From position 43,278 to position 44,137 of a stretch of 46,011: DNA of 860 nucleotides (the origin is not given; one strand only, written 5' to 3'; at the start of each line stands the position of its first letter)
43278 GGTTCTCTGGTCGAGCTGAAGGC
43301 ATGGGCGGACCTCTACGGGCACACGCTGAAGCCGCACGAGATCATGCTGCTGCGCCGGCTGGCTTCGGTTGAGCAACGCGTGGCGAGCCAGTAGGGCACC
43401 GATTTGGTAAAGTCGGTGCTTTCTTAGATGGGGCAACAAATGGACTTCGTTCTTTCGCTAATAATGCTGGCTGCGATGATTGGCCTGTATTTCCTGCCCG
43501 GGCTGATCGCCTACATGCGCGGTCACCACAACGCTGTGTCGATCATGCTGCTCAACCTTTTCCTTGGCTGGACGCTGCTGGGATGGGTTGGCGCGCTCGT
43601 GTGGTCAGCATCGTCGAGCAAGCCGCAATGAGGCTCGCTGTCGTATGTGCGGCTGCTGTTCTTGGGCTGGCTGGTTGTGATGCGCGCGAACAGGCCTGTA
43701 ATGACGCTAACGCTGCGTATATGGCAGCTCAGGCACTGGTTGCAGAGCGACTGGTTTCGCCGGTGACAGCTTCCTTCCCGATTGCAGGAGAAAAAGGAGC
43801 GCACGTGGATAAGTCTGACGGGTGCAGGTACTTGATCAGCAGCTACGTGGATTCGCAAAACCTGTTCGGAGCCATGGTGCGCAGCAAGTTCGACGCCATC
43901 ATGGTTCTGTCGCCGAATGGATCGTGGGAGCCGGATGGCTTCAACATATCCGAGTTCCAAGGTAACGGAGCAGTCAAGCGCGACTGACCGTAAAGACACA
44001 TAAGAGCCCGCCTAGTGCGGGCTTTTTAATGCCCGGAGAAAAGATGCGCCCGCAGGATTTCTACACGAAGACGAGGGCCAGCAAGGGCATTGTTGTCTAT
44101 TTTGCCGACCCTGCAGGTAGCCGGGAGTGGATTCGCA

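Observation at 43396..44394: Terminator-bracketed Imm-like membrane protein + lipoprotein cassette inserted between two paralogous tail-chaperone genes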

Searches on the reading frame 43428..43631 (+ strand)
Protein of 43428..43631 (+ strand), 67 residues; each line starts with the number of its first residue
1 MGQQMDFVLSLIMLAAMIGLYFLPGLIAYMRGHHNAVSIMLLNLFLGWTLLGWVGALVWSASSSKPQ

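Call 9: search_protein_families(library=pfam, proteins=[window:43428-43631:+], max_evalue=0.1)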
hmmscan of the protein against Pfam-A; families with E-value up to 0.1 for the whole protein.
window:43428-43631:+ (67 aa): 1 family
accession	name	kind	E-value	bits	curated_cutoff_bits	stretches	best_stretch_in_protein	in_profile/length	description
PF14373.11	Imm_superinfect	-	7.1e-19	67.9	27.9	1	20-60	1-41/42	Superinfection immunity protein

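Call 10: search_protein_families(library=phrogs, proteins=[window:43428-43631:+], max_evalue=0.01)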
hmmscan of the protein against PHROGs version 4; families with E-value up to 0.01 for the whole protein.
window:43428-43631:+ (67 aa): 4 families
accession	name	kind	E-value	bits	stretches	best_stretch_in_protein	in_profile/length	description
phrog_1039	-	moron, auxiliary metabolic gene and host takeover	1.5e-23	84.6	1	5-66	109-174/199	immunity to superinfection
phrog_1584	-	unknown function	5.2e-11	43.8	1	10-58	52-100/105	-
phrog_15593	-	unknown function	0.00032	21.6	1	3-60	3-62/123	-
phrog_8436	-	unknown function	0.00086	20.4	1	11-64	3-47/110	-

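Call 78: search_protein_families(library=padloc, max_evalue=0.01, proteins=[window:43440-43631:+])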
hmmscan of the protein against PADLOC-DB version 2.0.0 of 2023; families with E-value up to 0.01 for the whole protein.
window:43440-43631:+ (63 aa): 0 families

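Call 92: search_protein_families(library=pfam, max_evalue=0.1, proteins=[window:43440-43631:+])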
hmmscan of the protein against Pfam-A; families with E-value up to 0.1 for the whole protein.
window:43440-43631:+ (63 aa): 1 family
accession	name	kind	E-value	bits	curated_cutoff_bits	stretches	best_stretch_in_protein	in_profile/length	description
PF14373.11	Imm_superinfect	-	6e-19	68.1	27.9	1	16-56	1-41/42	Superinfection immunity protein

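Call 93: search_dna_similar(query=window:43440-43631:+, collection=phages, mode=protein, max_evalue=0.001, max_rows=40, rows=spread)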
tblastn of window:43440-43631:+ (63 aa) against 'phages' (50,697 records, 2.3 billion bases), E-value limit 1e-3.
Records with a match: 2; places in all: 2; records where one place covers at least 80% of the query: 2.
Best place of each record, by identity: <60% 2.
By first word of the organism name: Pseudomonas 2.
By host as written in the record: Pseudomonas aeruginosa YMC11/02/R656 2.
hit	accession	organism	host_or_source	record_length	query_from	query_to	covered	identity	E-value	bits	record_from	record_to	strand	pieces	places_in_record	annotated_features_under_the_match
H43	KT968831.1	Pseudomonas phage YMC11/02/R656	Pseudomonas aeruginosa YMC11/02/R656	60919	3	60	92%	56.9%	1e-4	43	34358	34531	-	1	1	hypothetical protein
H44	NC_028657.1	Pseudomonas phage YMC11/02/R656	Pseudomonas aeruginosa YMC11/02/R656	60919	3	60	92%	56.9%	1e-4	43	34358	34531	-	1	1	immunity to superinfection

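Call 94: get_annotated_region(hit=H44, flank=4000)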
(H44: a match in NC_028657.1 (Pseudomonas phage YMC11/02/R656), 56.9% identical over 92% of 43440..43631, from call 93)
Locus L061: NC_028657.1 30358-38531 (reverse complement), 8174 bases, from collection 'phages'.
description: Pseudomonas phage YMC11/02/R656, complete genome.
organism: Pseudomonas phage YMC11/02/R656 (NCBI taxid 1755689)
taxonomy: Viruses; Duplodnaviria; Heunggongvirae; Uroviricota; Caudoviricetes
host: Pseudomonas aeruginosa YMC11/02/R656; source: -; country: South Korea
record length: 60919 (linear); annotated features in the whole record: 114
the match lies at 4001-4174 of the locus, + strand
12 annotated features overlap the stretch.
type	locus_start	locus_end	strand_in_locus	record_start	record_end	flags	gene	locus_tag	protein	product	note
CDS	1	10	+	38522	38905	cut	-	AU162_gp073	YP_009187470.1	head-tail adaptor Ad1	-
CDS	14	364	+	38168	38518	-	-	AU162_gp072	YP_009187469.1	head closure Hc1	-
CDS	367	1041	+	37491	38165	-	-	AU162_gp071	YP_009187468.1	tail completion or Neck1 protein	-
CDS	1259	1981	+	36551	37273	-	-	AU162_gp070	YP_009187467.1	Rha family transcriptional regulator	-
CDS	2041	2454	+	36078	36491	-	-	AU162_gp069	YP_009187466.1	tail terminator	-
CDS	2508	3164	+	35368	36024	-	-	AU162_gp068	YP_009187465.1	major tail protein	-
CDS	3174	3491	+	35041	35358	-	-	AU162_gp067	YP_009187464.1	tail length tape measure protein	-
CDS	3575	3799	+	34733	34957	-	-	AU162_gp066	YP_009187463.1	tail length tape measure protein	-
CDS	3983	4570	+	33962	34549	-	-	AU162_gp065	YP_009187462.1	immunity to superinfection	-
CDS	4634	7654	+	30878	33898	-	-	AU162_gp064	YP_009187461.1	tail length tape measure protein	-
CDS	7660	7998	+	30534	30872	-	-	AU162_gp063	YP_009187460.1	minor tail protein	-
CDS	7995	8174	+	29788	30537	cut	-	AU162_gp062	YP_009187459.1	minor tail protein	Gp18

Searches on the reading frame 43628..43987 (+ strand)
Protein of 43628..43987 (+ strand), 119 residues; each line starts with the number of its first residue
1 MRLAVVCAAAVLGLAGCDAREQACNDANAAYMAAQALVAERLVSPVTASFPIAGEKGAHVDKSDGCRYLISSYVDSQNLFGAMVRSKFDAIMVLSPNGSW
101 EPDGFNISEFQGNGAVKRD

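Call 9: search_protein_families(library=pfam, proteins=[window:43628-43987:+], max_evalue=0.1)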
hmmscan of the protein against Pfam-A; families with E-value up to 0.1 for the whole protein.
window:43628-43987:+ (119 aa): 0 families

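Call 10: search_protein_families(library=phrogs, proteins=[window:43628-43987:+], max_evalue=0.01)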
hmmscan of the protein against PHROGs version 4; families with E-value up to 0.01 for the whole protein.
window:43628-43987:+ (119 aa): 4 families
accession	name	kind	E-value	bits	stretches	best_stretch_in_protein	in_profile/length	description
phrog_13160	-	unknown function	9.5e-13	49.4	1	10-109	37-139/139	-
phrog_26910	-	unknown function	1.2e-06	28.8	1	29-92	243-303/322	-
phrog_2320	-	unknown function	2.5e-05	25.1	1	3-89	21-105/171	-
phrog_9700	-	unknown function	0.0007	19.6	1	25-89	389-451/483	-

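Call 64: find_homologous_proteins(query=window:43628-43987:+)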
Query window:43628-43987:+ (119 aa): 3 proteins with E <= 0.001 among 22 candidates.
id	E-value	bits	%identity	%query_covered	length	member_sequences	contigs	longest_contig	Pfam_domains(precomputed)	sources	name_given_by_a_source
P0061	7.2e-72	257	100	100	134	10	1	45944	-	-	-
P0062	2.1e-63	229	92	87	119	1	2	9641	-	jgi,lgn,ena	-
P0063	9.4e-62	224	85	100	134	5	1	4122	-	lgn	-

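Call 73: search_protein_representatives(protein=window:43628-43987:+)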
Query: 119 residues. Proteins with E-value up to 0.001 (for the whole library): 2449; up to 1e-10: 35; up to 1e-30: 1. The best 150 are listed.
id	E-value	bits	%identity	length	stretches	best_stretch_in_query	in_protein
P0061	2.3e-72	256.7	100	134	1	1-119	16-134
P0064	1.3e-18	83.6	40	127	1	9-119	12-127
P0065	8.7e-17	77.7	39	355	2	21-105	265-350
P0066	2.1e-16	76.4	45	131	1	6-103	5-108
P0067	1.0e-15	74.3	44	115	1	3-109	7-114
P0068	4.9e-13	65.6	41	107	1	3-93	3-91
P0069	7.2e-13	65.1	42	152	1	20-100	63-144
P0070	8.0e-13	64.9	40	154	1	16-106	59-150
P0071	1.9e-12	63.7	42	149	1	12-100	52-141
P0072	2.8e-12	63.2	44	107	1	10-91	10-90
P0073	3.0e-12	63.1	45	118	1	8-90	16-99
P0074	3.6e-12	62.8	42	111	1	3-93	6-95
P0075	3.7e-12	62.8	42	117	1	10-90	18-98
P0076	4.1e-12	62.6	36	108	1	5-101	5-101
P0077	4.4e-12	62.5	47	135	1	18-94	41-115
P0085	2.4e-11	60.1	38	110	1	2-98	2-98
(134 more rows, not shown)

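Call 76: search_protein_families(library=pfam, alignment_id=A4, max_evalue=0.01)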
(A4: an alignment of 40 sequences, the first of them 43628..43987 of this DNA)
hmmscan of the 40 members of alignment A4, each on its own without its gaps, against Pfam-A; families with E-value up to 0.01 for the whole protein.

A. member 1, window:43628-43987:+ (119 aa): 0 families

B. families by the number of members that match (of 40 scanned): 0 families

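Call 77: search_solved_structures(query=A4, max_evalue=1)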
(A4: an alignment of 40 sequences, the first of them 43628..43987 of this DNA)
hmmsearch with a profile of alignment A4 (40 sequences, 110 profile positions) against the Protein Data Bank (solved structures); distinct sequences matched with E-value up to 1: 0.

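Call 78: search_protein_families(library=padloc, max_evalue=0.01, proteins=[window:43628-43987:+])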
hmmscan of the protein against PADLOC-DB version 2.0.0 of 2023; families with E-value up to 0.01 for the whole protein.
window:43628-43987:+ (119 aa): 0 families

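Call 85: predict_structure(alignment_id=A4)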
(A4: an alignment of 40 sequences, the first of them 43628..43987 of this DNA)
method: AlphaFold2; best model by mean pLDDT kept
length: 119 residues; sequences in the alignment: 40
mean_pLDDT: 92.2   pTM: 0.80
mean pLDDT of the five models: 92.2, 91.4, 90.2, 89.7, 89.2
residues with pLDDT >= 90: 90; 70-90: 25; 50-70: 4; < 50: 0
segments of 3 or more residues with pLDDT < 50: none
pLDDT, mean of each block of 10 residues (from residue 1): 77 81 97 98 97 97 97 97 96 97 92 79
secondary structure, 60 per line:
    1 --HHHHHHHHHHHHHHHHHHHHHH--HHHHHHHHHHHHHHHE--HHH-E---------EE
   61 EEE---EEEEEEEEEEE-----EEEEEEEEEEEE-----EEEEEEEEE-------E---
elements in order: H3-24 H27-41 E59-63 E67-77 E83-94 E100-108

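Call 88: fold_search(model_id=the predicted structure, library=pdb)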
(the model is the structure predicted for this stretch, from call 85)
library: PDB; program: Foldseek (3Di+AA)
matches with E <= 10: 968; with E <= 0.001: 0
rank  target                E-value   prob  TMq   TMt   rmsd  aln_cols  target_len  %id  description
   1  3bb9_A                5.7e-02  0.99  0.41  0.40   5.9        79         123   11  Crystal structure of a putative ketosteroid isomerase (sfri_1973) from shewanella frigidimarina ncimb 400 at 1.80 A re (released 2007-11-20)
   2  3bb9_F                6.4e-02  0.99  0.40  0.40   3.0        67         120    9  Crystal structure of a putative ketosteroid isomerase (sfri_1973) from shewanella frigidimarina ncimb 400 at 1.80 A re (released 2007-11-20)
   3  3ke7_A                6.8e-02  1.00  0.45  0.41   2.4        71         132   11  Crystal structure of putative ketosteroid isomerase (YP_001303366.1) from Parabacteroides distasonis ATCC 8503 at 1.45 (released 2009-11-03)
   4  7urz_A                9.0e-02  0.96  0.39  0.39   3.7        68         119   15  Hexadecameric hub domain of CaMKII beta (released 2022-05-11)
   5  6p77_B                1.0e-01  0.85  0.34  0.30   3.6        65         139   11  2.5 Angstrom structure of Caci_6494 from Catenulispora Acidiphila (released 2020-06-17)
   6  6p7l_B                1.1e-01  0.80  0.32  0.28   4.1        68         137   13  1.8 Angstrom structure of Aln2 from Streptomyces sp. CM020 (released 2020-06-17)
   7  7c5v_B                1.2e-01  0.99  0.41  0.30   2.2        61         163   11  Crystal structure of the iota-carbonic anhydrase from cyanobacterium complexed with bicarbonate (released 2021-04-28)
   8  3ke7_B                1.2e-01  0.99  0.42  0.38   2.3        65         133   11  Crystal structure of putative ketosteroid isomerase (YP_001303366.1) from Parabacteroides distasonis ATCC 8503 at 1.45 (released 2009-11-03)
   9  7rec_G                1.2e-01  0.95  0.37  0.35   3.5        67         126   10  Structure of Thr354Asn, Glu355Gln, Thr412Asn, Ile414Met, Ile464His, and Phe467Met mutant human CaMKII alpha hub bound  (released 2021-07-21)
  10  7ury_F                1.2e-01  0.92  0.38  0.36   3.6        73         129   15  Tetradecameric hub domain of CaMKII beta (released 2022-05-11)
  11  7urw_A                1.2e-01  0.80  0.34  0.34   3.4        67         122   12  Tetradecameric hub domain of CaMKII beta (released 2022-05-11)
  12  7urw_G                1.2e-01  0.80  0.34  0.33   3.4        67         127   12  Tetradecameric hub domain of CaMKII beta (released 2022-05-11)
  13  5ig4_A                1.3e-01  0.96  0.37  0.35   3.5        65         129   18  Crystal structure of N. vectensis CaMKII-A hub (released 2016-03-23)
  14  5ig4_F                1.3e-01  0.93  0.36  0.34   3.5        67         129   16  Crystal structure of N. vectensis CaMKII-A hub (released 2016-03-23)
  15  8t17_A                1.3e-01  0.66  0.36  0.33  10.5       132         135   11  Cryo-EM structure of tetradecameric hub domain of CaMKII beta (released 2024-06-12)
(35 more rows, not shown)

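Call 89: list_cluster_members(proteins=[P0064, P0065, P0066, P0067, P0068, P0072, P0076, P0085])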
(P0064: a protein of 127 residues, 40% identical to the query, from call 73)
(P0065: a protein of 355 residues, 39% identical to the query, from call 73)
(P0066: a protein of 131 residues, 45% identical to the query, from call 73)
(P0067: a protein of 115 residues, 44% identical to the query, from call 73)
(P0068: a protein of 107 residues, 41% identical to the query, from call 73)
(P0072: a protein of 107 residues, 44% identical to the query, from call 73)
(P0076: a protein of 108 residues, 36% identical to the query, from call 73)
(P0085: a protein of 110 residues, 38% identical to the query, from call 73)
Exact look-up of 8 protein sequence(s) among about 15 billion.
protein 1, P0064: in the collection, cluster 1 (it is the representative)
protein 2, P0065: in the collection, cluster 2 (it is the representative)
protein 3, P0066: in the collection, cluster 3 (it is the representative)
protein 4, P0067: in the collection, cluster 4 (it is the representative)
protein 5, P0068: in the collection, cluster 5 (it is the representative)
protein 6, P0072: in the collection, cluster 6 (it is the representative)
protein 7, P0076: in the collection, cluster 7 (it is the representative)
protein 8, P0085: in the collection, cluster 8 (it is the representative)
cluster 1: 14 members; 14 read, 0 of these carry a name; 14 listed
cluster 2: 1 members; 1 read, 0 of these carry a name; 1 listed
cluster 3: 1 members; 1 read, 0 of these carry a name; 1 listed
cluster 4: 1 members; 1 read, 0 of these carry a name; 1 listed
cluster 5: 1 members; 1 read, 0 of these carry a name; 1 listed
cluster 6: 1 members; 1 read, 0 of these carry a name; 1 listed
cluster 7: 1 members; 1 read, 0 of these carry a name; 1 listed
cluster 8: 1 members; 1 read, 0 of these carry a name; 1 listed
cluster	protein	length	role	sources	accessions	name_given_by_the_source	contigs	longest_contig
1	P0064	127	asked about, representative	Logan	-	-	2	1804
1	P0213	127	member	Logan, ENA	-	-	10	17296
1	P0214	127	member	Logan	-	-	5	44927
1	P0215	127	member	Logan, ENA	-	-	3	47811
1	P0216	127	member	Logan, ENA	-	-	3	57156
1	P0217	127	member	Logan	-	-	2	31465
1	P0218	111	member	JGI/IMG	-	-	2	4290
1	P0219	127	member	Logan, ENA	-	-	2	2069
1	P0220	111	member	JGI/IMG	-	-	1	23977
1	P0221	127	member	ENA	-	-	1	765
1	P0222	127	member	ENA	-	-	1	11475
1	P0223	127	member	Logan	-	-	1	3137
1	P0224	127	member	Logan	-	-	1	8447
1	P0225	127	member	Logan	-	-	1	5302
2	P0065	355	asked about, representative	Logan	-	-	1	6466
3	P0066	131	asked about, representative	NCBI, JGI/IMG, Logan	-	-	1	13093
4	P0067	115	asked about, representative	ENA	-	-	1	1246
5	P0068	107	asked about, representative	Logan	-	-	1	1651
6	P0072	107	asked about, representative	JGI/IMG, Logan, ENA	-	-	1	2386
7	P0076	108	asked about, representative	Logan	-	-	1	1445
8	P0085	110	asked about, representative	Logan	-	-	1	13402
